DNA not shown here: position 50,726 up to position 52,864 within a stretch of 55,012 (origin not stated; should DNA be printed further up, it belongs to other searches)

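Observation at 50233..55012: T4SS/conjugation-like module begins abruptly after housekeeping genes, paired with a divergent stand-alone receiver domain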

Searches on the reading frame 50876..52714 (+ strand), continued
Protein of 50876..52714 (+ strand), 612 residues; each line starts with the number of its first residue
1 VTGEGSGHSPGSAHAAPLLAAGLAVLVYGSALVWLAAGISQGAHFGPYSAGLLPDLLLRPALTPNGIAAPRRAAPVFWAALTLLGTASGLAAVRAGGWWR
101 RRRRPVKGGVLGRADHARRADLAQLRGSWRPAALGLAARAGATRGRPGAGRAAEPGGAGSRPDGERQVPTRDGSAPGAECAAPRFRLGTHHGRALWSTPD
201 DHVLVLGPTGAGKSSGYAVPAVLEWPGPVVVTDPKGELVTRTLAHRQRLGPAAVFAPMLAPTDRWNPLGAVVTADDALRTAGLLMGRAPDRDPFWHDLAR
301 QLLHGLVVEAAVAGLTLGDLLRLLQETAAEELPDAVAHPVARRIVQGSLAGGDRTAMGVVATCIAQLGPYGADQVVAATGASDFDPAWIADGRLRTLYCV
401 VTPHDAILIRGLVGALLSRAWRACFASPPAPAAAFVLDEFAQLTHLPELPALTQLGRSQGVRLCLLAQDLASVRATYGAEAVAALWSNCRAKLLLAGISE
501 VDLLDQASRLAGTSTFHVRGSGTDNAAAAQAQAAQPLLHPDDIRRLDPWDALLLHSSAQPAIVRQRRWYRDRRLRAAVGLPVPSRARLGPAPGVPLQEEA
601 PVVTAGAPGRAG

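Call 22: find_homologous_proteins(query=L002:14827-17223:+, max_evalue=0.001)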
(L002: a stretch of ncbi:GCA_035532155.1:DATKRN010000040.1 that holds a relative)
Query L002:14827-17223:+ (798 aa): 557 proteins with E <= 0.001 among 8000 candidates; the best 120 are listed.
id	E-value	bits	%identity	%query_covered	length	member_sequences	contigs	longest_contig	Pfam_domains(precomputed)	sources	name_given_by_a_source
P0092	0.0e+0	1763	100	100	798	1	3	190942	PF19044.7,PF01935.24,PF13401.13,PF12846.14,PF26593.2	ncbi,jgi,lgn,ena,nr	ncbi:MAG TPA: DUF87 domain-containing protein [Verrucomicrobiae bacterium]|nr:DUF87 domain-containin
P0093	0.0e+0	1332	79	97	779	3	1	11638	PF19044.7,PF13401.13,PF12846.14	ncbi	-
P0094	0.0e+0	1279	75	99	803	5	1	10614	PF19044.7,PF01935.24,PF13401.13,PF12846.14,PF26593.2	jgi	-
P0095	0.0e+0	1144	70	97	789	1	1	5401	PF19044.7,PF01935.24,PF13401.13,PF26593.2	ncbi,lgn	-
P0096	2.2e-213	729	50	99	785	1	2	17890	PF19044.7,PF13401.13,PF12846.14,PF26593.2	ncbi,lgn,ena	-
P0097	4.1e-211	722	51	99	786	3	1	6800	PF19044.7,PF13401.13,PF12846.14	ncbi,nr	ncbi:MAG TPA: hypothetical protein VMW49_00290 [Candidatus Dormibacteraeota bacterium]|nr:hypothetic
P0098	2.0e-164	567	44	97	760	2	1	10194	PF19044.7,PF01935.24,PF13401.13,PF12846.14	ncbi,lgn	ncbi:MAG: VirB4 family type IV secretion system protein [Candidatus Dormibacteria bacterium]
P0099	5.4e-163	562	44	97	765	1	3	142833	PF19044.7,PF01935.24,PF12846.14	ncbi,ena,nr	ncbi:MAG TPA: DUF87 domain-containing protein [Candidatus Acidoferrales bacterium]|nr:DUF87 domain-c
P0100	2.5e-162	560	44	97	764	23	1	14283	PF19044.7,PF01935.24,PF12846.14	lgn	-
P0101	9.1e-161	555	43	97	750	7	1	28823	PF19044.7,PF01935.24,PF13401.13,PF12846.14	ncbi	ncbi:MAG: DUF87 domain-containing protein [Candidatus Dormiibacterota bacterium]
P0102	3.0e-160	553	43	98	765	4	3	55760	PF19044.7,PF01935.24,PF12846.14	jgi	-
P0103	3.8e-160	553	44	96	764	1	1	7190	PF19044.7,PF01935.24,PF12846.14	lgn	-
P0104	9.2e-160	552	44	97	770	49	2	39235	PF19044.7,PF12846.14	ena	-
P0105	9.2e-160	552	43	97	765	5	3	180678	PF19044.7,PF01935.24,PF12846.14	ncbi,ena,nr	ncbi:MAG TPA: DUF87 domain-containing protein [Candidatus Dormibacteraeota bacterium]|nr:DUF87 domai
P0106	8.3e-159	549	43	97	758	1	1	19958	PF19044.7,PF12846.14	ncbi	ncbi:MAG TPA: hypothetical protein VI138_01200 [Candidatus Dormibacteraeota bacterium]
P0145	3.2e-97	345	32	96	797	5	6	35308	PF19044.7,PF01935.24,PF12846.14,PF26593.2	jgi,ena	-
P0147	1.4e-93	333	36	72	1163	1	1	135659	PF19044.7,PF01935.24,PF12846.14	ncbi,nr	ncbi:MAG: ATP-binding protein [Chloroflexi bacterium]|nr:ATP-binding protein [Chloroflexota bacteriu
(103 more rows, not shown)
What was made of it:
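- Closest known: Chromosomal T4SS of Patescibacteria/CPR. Same: The VirB4s are mutually among the best hits (33-36% identity, E about 1e-80; call 22).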

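Call 24: search_dna_similar(query=L002:14827-17223:+, collection=plasmids, mode=protein, max_evalue=0.00001, max_rows=40)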
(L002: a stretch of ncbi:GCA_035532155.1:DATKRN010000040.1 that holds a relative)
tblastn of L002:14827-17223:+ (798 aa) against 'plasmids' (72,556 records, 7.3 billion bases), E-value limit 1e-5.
Records with a match: 1564; places in all: 1591; records where one place covers at least 80% of the query: 9.
Best place of each record, by identity: <60% 1564.
By first word of the organism name: Bacillus 361; Staphylococcus 220; Enterococcus 169; Burkholderia 69; Lactococcus 64; Lactiplantibacillus 61; Clostridium 50; Vibrio 44; Providencia 35; Lacticaseibacillus 28; and 161 more.
By predicted mobility (MOB-suite, as given by PLSDB): conjugative 986; non-mobilizable 463; mobilizable 115.
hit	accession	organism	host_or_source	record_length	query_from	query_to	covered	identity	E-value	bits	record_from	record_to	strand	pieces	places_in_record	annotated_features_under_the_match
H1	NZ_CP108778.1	Embleya sp. NBC_00896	-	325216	211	796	73%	36.6%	7e-59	226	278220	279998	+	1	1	ATP-binding protein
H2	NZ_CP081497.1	Streptomyces sp. BHT-5-2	whole organism,plant soil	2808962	228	794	71%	34.4%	2e-49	197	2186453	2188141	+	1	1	none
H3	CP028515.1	Carboxydocella thermautotrophica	environmental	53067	13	796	98%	24.8%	8e-40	167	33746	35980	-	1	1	hypothetical protein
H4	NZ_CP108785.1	Embleya sp. NBC_00888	-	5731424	226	769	68%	35.1%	7e-38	160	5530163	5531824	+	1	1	none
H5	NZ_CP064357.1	Miltoncostaea oceani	pure culture,marine sediment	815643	226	796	72%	30.4%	3e-50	199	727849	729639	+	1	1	DUF87 domain-containing protein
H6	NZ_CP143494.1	Clostridium perfringens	pig,fecal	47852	29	794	96%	21.8%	1e-34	150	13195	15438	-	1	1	VirB4-like conjugal transfer ATPase, CD1110 family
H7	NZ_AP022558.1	Geobacillus subterraneus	-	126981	221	781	70%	29.3%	1e-48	194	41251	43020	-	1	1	DUF87 domain-containing protein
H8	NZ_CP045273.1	Priestia megaterium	pure culture,Paper surface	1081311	226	785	70%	28.7%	7e-27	220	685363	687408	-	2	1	none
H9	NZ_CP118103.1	Paenibacillus urinalis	Homo sapiens,blood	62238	59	796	92%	21.6%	1e-32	144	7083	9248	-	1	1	VirB4-like conjugal transfer ATPase, CD1110 family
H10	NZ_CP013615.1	Clostridium perfringens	canine,Pure culture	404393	184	779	75%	26.7%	3e-43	177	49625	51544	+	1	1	DUF87 domain-containing protein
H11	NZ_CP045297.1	Paenibacillus brasilensis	cell culture,soil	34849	59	796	92%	21.4%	1e-32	144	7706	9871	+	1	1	VirB4-like conjugal transfer ATPase, CD1110 family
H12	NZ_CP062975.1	Pontibacillus sp. ALD_SL1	mangrove mud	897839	222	796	72%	27.2%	3e-53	208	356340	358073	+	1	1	VirB4-like conjugal transfer ATPase, CD1110 family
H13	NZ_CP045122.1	Rubrobacter marinus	single pure culture,marine sediment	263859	177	791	77%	25.4%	7e-22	109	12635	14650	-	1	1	ATP-binding protein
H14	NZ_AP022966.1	Bacillus cereus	-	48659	64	781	90%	21.5%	4e-25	120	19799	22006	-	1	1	DUF87 domain-containing protein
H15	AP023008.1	Bacillus cereus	-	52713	64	781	90%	21.5%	4e-25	120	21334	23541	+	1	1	hypothetical protein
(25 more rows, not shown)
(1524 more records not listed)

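Call 25: get_annotated_region(hit=H1, flank=12000)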
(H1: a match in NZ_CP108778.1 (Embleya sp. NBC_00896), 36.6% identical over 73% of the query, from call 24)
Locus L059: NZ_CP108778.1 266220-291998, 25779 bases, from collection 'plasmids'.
description: Embleya sp. NBC_00896 plasmid unnamed2, complete sequence
organism: Embleya sp. NBC_00896 (NCBI taxid 2975961)
taxonomy: Bacteria; Actinomycetota; Actinomycetes; Kitasatosporales; Streptomycetaceae; Embleya; Embleya sp. NBC 00896
host: -; source: -; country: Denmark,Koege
typing (MOB-suite, as given by PLSDB): non-mobilizable
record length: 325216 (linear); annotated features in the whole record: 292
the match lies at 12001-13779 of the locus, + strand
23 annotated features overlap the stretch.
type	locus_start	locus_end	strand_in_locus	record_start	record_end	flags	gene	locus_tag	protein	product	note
CDS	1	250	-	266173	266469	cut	-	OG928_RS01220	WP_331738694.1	helix-turn-helix domain-containing protein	-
CDS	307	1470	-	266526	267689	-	-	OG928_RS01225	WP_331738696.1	DNA cytosine methyltransferase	-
CDS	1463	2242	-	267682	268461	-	-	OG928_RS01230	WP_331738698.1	hypothetical protein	-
CDS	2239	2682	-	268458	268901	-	-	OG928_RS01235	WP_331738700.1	hypothetical protein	-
CDS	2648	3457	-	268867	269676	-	-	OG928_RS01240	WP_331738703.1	DNA cytosine methyltransferase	-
CDS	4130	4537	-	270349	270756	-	-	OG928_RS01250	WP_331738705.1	hypothetical protein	-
CDS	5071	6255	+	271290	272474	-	-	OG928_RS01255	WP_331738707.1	3'-5' exonuclease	-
CDS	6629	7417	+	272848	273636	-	-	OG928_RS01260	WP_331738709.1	hypothetical protein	-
CDS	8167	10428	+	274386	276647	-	-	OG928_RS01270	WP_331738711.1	hypothetical protein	-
CDS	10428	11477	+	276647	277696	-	-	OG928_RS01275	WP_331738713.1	PrgI family protein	-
CDS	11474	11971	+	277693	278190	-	-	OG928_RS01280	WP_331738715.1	XF1762 family protein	-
CDS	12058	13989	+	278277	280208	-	-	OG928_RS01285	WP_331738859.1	ATP-binding protein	-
CDS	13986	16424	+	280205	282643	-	-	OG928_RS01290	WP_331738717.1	type IV secretory system conjugative DNA transfer family protein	-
CDS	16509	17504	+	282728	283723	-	-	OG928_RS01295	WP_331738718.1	replication-relaxation family protein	-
CDS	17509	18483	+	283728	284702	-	-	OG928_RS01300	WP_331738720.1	NlpC/P60 family protein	-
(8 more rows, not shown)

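Call 26: get_annotated_region(hit=H5, flank=12000)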
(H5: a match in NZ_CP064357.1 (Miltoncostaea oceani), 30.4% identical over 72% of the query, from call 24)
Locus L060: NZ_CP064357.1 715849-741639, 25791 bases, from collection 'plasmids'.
description: Miltoncostaea oceani strain SCSIO 61214 plasmid unnamed1, complete sequence
organism: Miltoncostaea oceani (NCBI taxid 2843216)
taxonomy: Bacteria; Actinomycetota; Thermoleophilia; Miltoncostaeales; Miltoncostaeaceae; Miltoncostaea; Miltoncostaea oceani
host: -; source: pure culture,marine sediment; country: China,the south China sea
typing (MOB-suite, as given by PLSDB): non-mobilizable
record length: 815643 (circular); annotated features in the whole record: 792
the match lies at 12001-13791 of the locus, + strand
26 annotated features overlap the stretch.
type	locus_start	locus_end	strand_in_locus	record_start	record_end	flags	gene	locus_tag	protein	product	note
CDS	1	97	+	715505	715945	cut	-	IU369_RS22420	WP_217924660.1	hypothetical protein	-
CDS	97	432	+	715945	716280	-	-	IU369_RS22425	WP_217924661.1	hypothetical protein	-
CDS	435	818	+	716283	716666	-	-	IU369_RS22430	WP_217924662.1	hypothetical protein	-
CDS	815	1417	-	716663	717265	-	-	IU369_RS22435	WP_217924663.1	hypothetical protein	-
CDS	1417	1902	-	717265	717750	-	-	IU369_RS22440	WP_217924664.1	hypothetical protein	-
CDS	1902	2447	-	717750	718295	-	-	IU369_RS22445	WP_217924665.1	hypothetical protein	-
CDS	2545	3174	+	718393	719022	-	-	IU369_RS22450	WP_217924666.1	hypothetical protein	-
CDS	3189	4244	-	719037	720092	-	-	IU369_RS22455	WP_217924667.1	hypothetical protein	-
CDS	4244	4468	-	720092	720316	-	-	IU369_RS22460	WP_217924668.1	hypothetical protein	-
CDS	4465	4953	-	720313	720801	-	-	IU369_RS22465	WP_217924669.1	hypothetical protein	-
CDS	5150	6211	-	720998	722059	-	recA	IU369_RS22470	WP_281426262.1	recombinase RecA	GO:0006310 - DNA recombination [Evidence IEA]; GO:0006281 - DNA repair [Evidence IEA]; GO:0009432 - SOS response ...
CDS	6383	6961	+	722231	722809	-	-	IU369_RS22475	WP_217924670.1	hypothetical protein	-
CDS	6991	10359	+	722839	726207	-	-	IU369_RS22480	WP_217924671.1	hypothetical protein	-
CDS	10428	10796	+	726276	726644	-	-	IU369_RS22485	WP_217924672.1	PrgI family protein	-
CDS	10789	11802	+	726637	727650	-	-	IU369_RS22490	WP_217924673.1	hypothetical protein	-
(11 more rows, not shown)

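Call 29: search_dna_similar(query=L002:14827-17223:+, collection=plasmids, mode=protein, max_evalue=0.00001, max_rows=60, rows=spread)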
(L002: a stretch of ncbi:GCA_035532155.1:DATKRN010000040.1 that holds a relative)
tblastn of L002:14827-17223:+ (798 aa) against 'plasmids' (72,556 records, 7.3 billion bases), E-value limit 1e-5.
Records with a match: 1564; places in all: 1591; records where one place covers at least 80% of the query: 9.
Best place of each record, by identity: <60% 1564.
By first word of the organism name: Bacillus 361; Staphylococcus 220; Enterococcus 169; Burkholderia 69; Lactococcus 64; Lactiplantibacillus 61; Clostridium 50; Vibrio 44; Providencia 35; Lacticaseibacillus 28; and 161 more.
By predicted mobility (MOB-suite, as given by PLSDB): conjugative 986; non-mobilizable 463; mobilizable 115.
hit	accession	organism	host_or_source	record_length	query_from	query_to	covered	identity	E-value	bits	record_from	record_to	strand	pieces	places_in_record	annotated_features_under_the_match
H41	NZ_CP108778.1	Embleya sp. NBC_00896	-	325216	211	796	73%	36.6%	7e-59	226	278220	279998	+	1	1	ATP-binding protein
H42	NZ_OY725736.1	Monoglobus pectinilyticus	-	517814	168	793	78%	23.1%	5e-37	158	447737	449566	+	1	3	VirB4-like conjugal transfer ATPase, CD1110 family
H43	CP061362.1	Clostridioides sp. ES-W-0016-02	water,pond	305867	221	779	70%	24.3%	2e-36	156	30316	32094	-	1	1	ATP-binding protein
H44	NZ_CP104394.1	Enterococcus raffinosus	fermented food (Meju)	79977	231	750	65%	24.7%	1e-22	112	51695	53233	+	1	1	VirB4-like conjugal transfer ATPase, CD1110 family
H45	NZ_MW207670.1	Enterococcus faecium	-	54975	231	734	63%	24.9%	2e-24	118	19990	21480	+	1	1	VirB4-like conjugal transfer ATPase, CD1110 family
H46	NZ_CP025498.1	Lacticaseibacillus paracasei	cell culture,Korean adult feces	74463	320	769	56%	27.6%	2e-24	118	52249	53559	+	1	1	VirB4-like conjugal transfer ATPase, CD1110 family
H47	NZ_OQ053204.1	Cutibacterium acnes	-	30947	273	769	62%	23.9%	3e-23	114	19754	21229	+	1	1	VirB4-like conjugal transfer ATPase, CD1110 family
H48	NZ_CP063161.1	Bacillus cereus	-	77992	273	748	60%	24.4%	1e-17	96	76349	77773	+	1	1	VirB4-like conjugal transfer ATPase, CD1110 family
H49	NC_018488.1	Bacillus thuringiensis HD-771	-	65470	226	680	57%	24.7%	5e-20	103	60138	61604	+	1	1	DUF87 domain-containing protein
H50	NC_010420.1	Geobacillus stearothermophilus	geothermal site near the Baltic Sea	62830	226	714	61%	22.8%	5e-14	84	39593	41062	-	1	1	DUF87 domain-containing protein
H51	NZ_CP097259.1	Bacillus thuringiensis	pure culture,surface soil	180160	226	680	57%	24.4%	5e-20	103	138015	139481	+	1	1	DUF87 domain-containing protein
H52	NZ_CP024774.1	Bacillus thuringiensis LM1212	Oryctes gigas,whole organism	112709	218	702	61%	22.2%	1e-16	93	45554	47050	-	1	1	hypothetical protein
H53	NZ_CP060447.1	Xanthomonas citri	Cell culture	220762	333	741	51%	24.5%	7e-11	74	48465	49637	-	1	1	traC: type IV secretion system protein TraC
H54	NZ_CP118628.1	Lactococcus garvieae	mixed culture,Fermented pitaya juice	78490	375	732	45%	27.3%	9e-17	93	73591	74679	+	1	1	VirB4-like conjugal transfer ATPase, CD1110 family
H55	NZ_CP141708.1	Lactococcus garvieae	Fish,cell culture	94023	375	732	45%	26.2%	4e-15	88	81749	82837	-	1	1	VirB4-like conjugal transfer ATPase, CD1110 family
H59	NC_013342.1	Staphylococcus aureus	-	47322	418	794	47%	24.3%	1e-18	99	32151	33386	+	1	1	DUF87 domain-containing protein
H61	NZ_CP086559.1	Enterococcus faecalis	mixed culture,swab samples of pig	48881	394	769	47%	23.8%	1e-13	83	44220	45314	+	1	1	VirB4-like conjugal transfer ATPase, CD1110 family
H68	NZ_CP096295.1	Providencia sp. PROV252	Clinical or host-associated ...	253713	394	741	44%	25.1%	3e-13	82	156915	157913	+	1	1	traC: type IV secretion system protein TraC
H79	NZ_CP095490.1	Halorientalis marina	cell culture,salt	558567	226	517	37%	27.1%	6e-15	87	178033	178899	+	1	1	DUF87 domain-containing protein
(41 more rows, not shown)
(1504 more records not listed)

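Call 30: get_annotated_region(hit=H2, flank=9000)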
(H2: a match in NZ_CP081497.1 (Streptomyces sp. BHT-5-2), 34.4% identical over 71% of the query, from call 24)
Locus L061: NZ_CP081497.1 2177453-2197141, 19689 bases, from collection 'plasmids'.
description: Streptomyces sp. BHT-5-2 plasmid p1, complete sequence
organism: Streptomyces sp. BHT-5-2 (NCBI taxid 2866715)
taxonomy: Bacteria; Actinomycetota; Actinomycetes; Kitasatosporales; Streptomycetaceae; Streptomyces; Streptomyces sp. BHT-5-2
host: -; source: whole organism,plant soil; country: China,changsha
typing (MOB-suite, as given by PLSDB): non-mobilizable
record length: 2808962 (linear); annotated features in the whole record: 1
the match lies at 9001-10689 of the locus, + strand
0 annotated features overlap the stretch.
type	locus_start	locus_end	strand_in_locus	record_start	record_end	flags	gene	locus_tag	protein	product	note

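Call 31: get_annotated_region(hit=H7, flank=1500)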
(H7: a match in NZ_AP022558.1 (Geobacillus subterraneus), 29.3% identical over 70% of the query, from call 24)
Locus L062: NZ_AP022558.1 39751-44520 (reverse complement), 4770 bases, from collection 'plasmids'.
description: Geobacillus subterraneus strain E55-1 plasmid pGspE55-1, complete sequence
organism: Geobacillus subterraneus (NCBI taxid 129338)
taxonomy: Bacteria; Bacillota; Bacilli; Bacillales; Bacillaceae; Geobacillus; Geobacillus subterraneus
host: -; source: -; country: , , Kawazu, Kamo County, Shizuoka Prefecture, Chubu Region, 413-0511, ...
typing (MOB-suite, as given by PLSDB): non-mobilizable
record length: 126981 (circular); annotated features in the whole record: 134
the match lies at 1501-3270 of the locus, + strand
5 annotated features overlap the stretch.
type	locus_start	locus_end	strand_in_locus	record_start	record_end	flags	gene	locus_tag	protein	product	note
CDS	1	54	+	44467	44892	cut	-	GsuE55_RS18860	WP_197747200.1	hypothetical protein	-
CDS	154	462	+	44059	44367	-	-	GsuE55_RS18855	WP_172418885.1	PrgI family mobile element protein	-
CDS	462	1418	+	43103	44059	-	-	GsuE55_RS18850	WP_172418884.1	hypothetical protein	-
CDS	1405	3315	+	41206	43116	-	-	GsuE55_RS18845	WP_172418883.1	DUF87 domain-containing protein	-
CDS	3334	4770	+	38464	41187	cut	-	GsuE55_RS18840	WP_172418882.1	hypothetical protein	-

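Call 32: get_annotated_region(hit=H12, flank=1500)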
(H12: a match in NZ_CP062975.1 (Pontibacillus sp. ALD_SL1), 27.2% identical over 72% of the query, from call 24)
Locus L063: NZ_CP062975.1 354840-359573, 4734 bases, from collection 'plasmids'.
description: Pontibacillus sp. ALD_SL1 plasmid unnamed, complete sequence
organism: Pontibacillus sp. ALD_SL1 (NCBI taxid 2777185)
taxonomy: Bacteria; Bacillota; Bacilli; Bacillales; Bacillaceae; Pontibacillus; Pontibacillus sp. ALD SL1
host: -; source: mangrove mud; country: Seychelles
typing (MOB-suite, as given by PLSDB): non-mobilizable
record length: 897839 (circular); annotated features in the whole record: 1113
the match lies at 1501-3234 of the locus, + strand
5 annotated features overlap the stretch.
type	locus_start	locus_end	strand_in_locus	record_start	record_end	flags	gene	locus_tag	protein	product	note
CDS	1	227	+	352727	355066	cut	-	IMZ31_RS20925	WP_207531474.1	hypothetical protein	-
CDS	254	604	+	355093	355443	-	-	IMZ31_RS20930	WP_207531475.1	hypothetical protein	-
CDS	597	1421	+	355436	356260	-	-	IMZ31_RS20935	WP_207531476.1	hypothetical protein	-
CDS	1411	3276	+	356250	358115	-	-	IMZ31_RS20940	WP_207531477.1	VirB4-like conjugal transfer ATPase, CD1110 family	-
CDS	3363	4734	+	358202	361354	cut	-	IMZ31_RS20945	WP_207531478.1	peptidoglycan DD-metalloendopeptidase family protein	-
